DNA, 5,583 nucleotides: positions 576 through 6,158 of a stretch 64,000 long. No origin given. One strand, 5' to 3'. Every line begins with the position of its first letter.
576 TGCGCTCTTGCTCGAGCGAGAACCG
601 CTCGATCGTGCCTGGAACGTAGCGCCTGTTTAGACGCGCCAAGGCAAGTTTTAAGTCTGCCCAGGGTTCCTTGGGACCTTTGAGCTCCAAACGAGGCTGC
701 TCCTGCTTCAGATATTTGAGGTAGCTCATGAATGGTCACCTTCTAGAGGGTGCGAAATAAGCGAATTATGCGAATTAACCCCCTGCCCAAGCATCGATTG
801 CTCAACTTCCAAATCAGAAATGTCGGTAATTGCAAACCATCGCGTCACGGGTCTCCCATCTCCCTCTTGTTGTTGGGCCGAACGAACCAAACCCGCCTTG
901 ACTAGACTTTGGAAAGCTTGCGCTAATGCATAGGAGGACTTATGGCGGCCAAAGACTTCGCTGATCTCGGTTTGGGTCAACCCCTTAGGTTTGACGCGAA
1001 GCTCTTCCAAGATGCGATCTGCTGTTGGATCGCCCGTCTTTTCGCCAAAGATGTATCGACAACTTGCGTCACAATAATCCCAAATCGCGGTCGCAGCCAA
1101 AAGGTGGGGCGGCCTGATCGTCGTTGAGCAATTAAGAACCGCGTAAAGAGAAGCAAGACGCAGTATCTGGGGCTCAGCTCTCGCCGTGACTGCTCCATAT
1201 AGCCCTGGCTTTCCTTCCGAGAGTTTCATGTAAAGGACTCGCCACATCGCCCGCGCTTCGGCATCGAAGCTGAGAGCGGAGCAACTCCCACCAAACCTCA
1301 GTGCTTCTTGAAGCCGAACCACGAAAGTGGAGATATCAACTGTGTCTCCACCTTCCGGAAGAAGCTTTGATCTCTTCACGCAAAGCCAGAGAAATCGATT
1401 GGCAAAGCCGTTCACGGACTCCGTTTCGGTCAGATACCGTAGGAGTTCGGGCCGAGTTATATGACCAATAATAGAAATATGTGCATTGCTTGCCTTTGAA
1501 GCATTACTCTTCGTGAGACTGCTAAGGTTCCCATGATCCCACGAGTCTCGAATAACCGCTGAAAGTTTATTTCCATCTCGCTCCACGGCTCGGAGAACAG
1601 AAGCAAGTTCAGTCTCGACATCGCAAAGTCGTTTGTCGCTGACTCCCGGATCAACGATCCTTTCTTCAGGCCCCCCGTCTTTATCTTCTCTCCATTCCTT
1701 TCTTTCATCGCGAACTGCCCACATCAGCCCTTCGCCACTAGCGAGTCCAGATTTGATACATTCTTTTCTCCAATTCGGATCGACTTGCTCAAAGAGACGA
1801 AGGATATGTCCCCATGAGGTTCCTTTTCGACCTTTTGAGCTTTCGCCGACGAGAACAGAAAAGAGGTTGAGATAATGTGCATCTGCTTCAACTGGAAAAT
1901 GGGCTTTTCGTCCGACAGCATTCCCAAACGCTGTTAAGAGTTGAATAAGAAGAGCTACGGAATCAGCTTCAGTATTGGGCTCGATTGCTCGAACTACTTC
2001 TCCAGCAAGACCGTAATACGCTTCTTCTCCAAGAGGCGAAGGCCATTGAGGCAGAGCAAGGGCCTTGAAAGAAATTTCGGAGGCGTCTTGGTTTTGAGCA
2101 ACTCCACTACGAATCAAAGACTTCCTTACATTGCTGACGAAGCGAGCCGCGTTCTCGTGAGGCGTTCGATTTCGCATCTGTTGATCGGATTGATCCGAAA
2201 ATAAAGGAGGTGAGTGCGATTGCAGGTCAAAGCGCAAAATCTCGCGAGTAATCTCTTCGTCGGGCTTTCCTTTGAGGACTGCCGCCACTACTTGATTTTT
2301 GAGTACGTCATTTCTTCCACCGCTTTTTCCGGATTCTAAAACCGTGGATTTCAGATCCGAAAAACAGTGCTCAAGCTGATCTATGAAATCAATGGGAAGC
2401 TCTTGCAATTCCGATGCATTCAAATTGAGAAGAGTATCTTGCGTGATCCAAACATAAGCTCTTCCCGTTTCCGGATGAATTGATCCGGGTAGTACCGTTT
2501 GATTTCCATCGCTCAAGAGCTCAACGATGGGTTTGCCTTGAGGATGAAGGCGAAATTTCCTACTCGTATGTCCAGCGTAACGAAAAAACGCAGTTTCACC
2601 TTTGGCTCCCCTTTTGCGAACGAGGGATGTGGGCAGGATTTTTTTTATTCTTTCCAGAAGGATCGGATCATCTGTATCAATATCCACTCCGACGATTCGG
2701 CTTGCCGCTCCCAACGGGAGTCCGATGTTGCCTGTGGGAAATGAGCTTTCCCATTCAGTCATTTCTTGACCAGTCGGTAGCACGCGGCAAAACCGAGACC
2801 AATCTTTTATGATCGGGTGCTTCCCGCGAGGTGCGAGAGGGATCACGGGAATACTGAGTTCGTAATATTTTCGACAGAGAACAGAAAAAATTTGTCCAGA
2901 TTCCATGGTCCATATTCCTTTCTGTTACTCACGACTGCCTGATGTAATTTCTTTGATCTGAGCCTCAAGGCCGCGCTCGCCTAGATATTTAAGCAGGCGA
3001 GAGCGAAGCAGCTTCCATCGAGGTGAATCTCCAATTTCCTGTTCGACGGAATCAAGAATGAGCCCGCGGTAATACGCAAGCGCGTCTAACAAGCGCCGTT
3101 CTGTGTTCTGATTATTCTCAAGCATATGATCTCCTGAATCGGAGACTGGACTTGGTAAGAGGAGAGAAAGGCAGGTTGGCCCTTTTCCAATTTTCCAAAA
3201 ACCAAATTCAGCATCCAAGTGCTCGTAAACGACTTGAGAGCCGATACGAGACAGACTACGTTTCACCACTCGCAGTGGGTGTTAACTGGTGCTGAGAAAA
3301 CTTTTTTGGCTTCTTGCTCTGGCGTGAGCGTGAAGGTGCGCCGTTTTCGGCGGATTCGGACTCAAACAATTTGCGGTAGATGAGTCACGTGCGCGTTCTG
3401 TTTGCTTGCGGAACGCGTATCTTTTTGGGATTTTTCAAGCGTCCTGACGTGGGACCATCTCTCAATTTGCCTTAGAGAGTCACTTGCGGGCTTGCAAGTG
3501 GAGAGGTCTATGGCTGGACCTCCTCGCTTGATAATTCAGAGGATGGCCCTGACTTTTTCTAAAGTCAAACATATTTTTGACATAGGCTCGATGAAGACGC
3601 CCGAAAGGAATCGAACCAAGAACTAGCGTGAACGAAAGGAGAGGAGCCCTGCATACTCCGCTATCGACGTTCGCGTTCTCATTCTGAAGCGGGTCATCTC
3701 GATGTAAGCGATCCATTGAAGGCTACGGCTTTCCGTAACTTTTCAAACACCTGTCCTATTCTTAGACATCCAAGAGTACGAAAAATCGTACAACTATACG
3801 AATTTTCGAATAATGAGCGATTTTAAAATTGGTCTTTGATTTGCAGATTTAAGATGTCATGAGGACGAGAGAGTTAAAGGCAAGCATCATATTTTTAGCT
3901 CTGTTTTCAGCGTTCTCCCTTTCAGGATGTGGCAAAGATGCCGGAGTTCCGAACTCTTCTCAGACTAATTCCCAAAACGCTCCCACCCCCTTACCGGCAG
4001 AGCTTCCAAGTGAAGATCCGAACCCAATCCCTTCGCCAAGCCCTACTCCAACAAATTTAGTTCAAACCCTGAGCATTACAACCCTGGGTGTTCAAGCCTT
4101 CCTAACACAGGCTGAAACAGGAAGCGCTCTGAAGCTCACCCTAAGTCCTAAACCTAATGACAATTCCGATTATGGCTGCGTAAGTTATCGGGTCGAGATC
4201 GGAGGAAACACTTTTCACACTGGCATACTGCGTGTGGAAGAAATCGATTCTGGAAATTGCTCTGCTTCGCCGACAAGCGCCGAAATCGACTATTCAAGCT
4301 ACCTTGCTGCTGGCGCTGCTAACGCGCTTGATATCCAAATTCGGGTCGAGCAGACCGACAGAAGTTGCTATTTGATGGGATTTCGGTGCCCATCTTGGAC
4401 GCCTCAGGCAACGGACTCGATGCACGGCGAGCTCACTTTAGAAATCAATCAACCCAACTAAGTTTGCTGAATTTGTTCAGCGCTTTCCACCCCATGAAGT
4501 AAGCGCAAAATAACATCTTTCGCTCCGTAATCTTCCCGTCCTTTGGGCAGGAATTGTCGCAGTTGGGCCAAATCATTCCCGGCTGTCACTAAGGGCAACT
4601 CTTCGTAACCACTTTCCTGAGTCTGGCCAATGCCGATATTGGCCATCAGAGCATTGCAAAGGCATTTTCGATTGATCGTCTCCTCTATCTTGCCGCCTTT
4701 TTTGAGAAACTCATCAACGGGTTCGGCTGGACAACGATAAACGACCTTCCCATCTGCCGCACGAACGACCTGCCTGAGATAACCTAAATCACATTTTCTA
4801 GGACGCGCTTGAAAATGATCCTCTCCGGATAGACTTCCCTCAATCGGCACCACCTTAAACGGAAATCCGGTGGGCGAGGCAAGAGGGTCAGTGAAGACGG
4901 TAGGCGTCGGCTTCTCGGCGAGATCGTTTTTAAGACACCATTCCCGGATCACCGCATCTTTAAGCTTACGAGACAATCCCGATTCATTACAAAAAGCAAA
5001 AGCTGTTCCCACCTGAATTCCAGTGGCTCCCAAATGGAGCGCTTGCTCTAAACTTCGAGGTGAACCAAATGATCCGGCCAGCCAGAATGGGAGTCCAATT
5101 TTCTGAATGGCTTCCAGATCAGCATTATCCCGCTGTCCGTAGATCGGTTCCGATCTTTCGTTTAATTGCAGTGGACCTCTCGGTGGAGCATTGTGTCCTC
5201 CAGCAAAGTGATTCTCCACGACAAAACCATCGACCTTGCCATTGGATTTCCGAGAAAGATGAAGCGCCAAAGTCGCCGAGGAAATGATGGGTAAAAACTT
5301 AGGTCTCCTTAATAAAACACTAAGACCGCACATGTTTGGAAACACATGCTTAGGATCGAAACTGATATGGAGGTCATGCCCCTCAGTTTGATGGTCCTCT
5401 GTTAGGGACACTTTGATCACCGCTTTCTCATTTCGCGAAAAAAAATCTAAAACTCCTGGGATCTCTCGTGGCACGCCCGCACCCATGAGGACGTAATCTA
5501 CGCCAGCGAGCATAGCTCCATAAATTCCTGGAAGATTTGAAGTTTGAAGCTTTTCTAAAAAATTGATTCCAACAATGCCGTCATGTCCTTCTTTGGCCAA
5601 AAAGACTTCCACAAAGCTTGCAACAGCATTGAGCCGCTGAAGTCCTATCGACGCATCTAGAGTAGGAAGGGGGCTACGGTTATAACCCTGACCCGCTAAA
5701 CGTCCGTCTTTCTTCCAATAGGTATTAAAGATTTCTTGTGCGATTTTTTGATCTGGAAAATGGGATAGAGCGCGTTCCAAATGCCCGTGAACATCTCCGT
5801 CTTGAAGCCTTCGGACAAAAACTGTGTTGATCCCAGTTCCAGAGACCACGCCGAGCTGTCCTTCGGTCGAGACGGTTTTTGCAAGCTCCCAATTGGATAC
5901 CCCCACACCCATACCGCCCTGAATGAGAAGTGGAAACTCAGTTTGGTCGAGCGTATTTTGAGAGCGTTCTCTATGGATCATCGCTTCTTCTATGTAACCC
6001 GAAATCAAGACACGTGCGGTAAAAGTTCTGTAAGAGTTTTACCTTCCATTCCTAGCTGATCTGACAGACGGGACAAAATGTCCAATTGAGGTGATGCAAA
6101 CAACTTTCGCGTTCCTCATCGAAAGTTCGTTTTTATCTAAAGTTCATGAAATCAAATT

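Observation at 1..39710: Satellite/tycheposon-like element apparently carrying a whole nitrate-to-NO respiration kit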

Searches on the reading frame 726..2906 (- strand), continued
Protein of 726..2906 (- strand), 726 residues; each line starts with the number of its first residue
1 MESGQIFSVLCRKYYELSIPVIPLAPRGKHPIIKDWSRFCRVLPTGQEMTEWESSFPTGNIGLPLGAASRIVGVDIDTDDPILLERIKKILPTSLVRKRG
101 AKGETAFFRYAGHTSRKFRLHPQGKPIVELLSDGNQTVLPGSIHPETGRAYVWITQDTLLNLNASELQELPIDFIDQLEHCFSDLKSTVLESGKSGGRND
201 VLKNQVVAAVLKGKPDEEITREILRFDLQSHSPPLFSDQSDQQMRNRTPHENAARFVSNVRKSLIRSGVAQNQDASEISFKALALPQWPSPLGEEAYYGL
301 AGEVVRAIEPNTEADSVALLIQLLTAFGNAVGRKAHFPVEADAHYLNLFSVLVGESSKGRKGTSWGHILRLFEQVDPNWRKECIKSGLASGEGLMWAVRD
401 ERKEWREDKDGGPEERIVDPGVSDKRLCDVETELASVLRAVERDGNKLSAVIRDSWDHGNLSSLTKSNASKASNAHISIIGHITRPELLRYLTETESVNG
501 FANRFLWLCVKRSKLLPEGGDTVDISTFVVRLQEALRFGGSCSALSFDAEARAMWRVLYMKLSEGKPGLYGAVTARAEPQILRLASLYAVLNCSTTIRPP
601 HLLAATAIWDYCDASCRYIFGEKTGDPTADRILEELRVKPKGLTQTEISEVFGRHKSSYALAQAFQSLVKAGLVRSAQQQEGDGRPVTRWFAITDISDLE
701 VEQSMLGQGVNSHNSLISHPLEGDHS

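Call 33: find_encoding_contigs(protein=P0103, flank=10000, max_places=6)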
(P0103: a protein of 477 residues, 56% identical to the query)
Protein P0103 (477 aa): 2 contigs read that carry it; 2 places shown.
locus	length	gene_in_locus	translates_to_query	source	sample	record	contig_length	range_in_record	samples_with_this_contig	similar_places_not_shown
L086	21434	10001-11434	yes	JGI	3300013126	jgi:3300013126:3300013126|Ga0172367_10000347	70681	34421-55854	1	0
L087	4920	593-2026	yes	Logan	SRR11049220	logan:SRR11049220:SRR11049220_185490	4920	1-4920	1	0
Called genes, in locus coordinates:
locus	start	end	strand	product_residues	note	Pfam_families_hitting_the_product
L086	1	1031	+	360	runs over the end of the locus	PF01967:MoaC, PF00994:MoCF_biosynth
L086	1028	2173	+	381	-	PF16983:MFS_MOT1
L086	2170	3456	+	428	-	PF03453:MoeA_N, PF00994:MoCF_biosynth, PF03454:MoeA_C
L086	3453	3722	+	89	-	-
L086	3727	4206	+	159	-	PF02391:MoaE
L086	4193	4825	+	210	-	PF12804:NTP_transf_3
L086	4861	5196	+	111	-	-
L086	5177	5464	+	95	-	PF10006:DUF2249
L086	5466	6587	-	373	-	PF00899:ThiF, PF00581:Rhodanese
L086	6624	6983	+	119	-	PF00034:Cytochrom_C, PF13442:Cytochrome_CBB3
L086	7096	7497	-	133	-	-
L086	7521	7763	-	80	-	PF13560:HTH_31 (weak), PF01381:HTH_3 (weak)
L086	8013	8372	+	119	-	PF00072:Response_reg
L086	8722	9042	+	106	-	-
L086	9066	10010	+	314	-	PF12965:DUF3854 (faint)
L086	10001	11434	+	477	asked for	PF13148:DUF3987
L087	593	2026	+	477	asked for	PF13148:DUF3987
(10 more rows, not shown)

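Call 55: find_encoding_contigs(protein=P0122, flank=10000, max_places=4)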
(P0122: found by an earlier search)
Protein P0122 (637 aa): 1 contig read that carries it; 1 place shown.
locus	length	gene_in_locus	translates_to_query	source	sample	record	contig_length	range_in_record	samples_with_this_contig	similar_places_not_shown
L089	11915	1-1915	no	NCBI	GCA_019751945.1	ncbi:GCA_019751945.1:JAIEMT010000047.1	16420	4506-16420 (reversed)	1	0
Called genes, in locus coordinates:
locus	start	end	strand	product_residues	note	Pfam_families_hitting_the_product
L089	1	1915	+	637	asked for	?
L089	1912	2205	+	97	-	-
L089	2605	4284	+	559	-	PF00239:Resolvase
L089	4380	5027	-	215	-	-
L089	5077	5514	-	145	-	-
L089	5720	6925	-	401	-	PF00589:Phage_integrase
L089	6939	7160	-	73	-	PF12728:HTH_17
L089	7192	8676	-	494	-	-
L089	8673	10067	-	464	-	PF10412:TrwB_AAD_bind, PF12846:AAA_10, PF12696:TraG-D_C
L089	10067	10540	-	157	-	-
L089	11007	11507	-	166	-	PF13441:Gly-zipper_YMGG (weak)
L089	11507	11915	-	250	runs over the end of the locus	PF03743:TrbI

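Call 59: find_related_loci(query=window:726-2906:-, collection=viral_contigs, flank=8000)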
Query window:726-2906:- (726 aa) in viral_contigs; peptide patterns used: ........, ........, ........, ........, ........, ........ (x = any residue, [..] = any of these).
4 stretches matched a pattern, but none encodes a relative of the query by tblastn (E <= 1e-3).

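Call 61: search_protein_families(library=pfam, proteins=[L001:12609-13052:+, L001:13030-14754:+, L001:14766-14930:+, L001:15914-16378:+], max_evalue=0.01)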
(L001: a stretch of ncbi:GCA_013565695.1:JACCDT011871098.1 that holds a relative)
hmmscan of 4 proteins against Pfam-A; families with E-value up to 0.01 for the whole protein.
L001:12609-13052:+ (147 aa): 0 families

L001:13030-14754:+ (574 aa): 2 families
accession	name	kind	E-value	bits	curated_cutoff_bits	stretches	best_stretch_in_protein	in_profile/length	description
PF00239.26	Resolvase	-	3e-09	37.5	23.3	1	34-153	4-114/145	Resolvase, N terminal domain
PF07508.19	Recombinase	-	0.00057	20.5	21.1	0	237-304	23-102/102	Recombinase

L001:14766-14930:+ (54 aa): 0 families

L001:15914-16378:+ (154 aa): 0 families

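Call 90: search_dna_similar(query=window:726-2906:-, collection=phages, mode=protein, max_evalue=1e-10, max_rows=10)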
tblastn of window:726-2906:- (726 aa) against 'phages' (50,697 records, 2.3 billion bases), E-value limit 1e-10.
Records with a match: 20; places in all: 20; records where one place covers at least 80% of the query: 0.
Best place of each record, by identity: <60% 20.
By first word of the organism name: Streptomyces 5; Acinetobacter 4; Achromobacter 3; Sinorhizobium 2; Caulobacter 2; Thermobifida 1; Rhizobium 1; Caudoviricetes 1; Xylophilus 1.
By host as written in the record: Streptomyces lividans JI 1326 5; Achromobacter xylosoxidans 3; Sinorhizobium meliloti 2; Acinetobacter baumannii 2; Caulobacter crescentus 2; Thermobifida fusca NTU22 1; Rhizobium etli T3_14 1; - 1; and 3 more.
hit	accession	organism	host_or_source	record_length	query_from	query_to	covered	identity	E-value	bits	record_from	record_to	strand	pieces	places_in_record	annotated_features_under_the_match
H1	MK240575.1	Thermobifida phage P318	Thermobifida fusca NTU22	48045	294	619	45%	32.6%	6e-32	139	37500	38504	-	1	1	DUF3987 domain-containing protein | putative methyltransferase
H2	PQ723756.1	Streptomyces phage Ponzi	Streptomyces lividans JI 1326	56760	294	673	52%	25.1%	4e-14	82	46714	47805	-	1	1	66: hypothetical protein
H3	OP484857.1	Sinorhizobium phage AP-16-3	Sinorhizobium meliloti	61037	18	297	39%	31.5%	2e-22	109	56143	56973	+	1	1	hypothetical protein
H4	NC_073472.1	Streptomyces phage Success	Streptomyces lividans JI 1326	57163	294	682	54%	22.1%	5e-11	73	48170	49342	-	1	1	74: DNA binding protein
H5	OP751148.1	Streptomyces phage Success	Streptomyces lividans JI 1326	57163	294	682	54%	22.1%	5e-11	73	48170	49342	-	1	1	74: DNA binding protein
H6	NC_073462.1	Streptomyces phage Ibantik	Streptomyces lividans JI 1326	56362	294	624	46%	25.4%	3e-13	80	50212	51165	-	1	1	88: hypothetical protein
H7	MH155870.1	Streptomyces phage Ibantik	Streptomyces lividans JI 1326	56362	294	624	46%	25.4%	3e-13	80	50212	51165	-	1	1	88: hypothetical protein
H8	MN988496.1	Rhizobium phage RHph_TM3_3_14B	Rhizobium etli T3_14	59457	18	246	32%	35.5%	6e-23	111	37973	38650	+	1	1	putative DNA primase protein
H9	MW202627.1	Caudoviricetes sp.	Manatee Spring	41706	14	290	38%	26.3%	4e-11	73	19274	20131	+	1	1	replicative helicase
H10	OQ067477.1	Xylophilus phage Lumi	Xylophilus sp.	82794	1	195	27%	35.0%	2e-22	109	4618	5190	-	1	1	putative DNA primase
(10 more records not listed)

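Call 93: search_protein_families(library=ncbifam, proteins=[window:726-2906:-, L001:13030-14754:+], max_evalue=0.001)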
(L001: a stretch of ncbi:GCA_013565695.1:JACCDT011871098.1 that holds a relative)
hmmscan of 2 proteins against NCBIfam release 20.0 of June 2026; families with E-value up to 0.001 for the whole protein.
window:726-2906:- (726 aa): 0 families

L001:13030-14754:+ (574 aa): 0 families

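Call 94: search_protein_families(library=padloc, proteins=[L001:12609-13052:+, window:726-2906:-], max_evalue=0.001)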
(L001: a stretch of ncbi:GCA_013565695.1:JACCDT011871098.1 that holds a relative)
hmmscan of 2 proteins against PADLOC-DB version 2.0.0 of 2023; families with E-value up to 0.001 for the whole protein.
L001:12609-13052:+ (147 aa): 0 families

window:726-2906:- (726 aa): 0 families

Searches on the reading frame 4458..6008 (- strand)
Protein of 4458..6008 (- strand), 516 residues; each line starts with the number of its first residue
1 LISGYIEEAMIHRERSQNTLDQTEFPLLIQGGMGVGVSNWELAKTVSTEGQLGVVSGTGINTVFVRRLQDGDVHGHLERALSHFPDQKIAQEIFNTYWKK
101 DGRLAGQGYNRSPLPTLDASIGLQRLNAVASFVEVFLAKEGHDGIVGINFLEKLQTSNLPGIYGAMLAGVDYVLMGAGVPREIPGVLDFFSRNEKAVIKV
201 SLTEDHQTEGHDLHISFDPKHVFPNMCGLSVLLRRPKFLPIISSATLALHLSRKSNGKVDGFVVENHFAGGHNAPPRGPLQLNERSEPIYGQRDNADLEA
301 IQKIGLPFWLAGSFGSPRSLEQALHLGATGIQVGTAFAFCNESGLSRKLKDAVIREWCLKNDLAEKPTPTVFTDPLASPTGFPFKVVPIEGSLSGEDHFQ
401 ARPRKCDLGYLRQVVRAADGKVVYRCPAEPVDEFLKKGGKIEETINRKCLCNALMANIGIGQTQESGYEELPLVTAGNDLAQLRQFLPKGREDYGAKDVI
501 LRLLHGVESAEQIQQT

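Call 4: search_protein_families(library=pfam, proteins=[window:4458-6008:-], max_evalue=0.01)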
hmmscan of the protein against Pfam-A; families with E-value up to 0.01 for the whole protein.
window:4458-6008:- (516 aa): 1 family
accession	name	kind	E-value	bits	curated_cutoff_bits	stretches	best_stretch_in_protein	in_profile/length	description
PF03060.21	NMO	-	7.5e-14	52.3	28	2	239-354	140-242/331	Nitronate monooxygenase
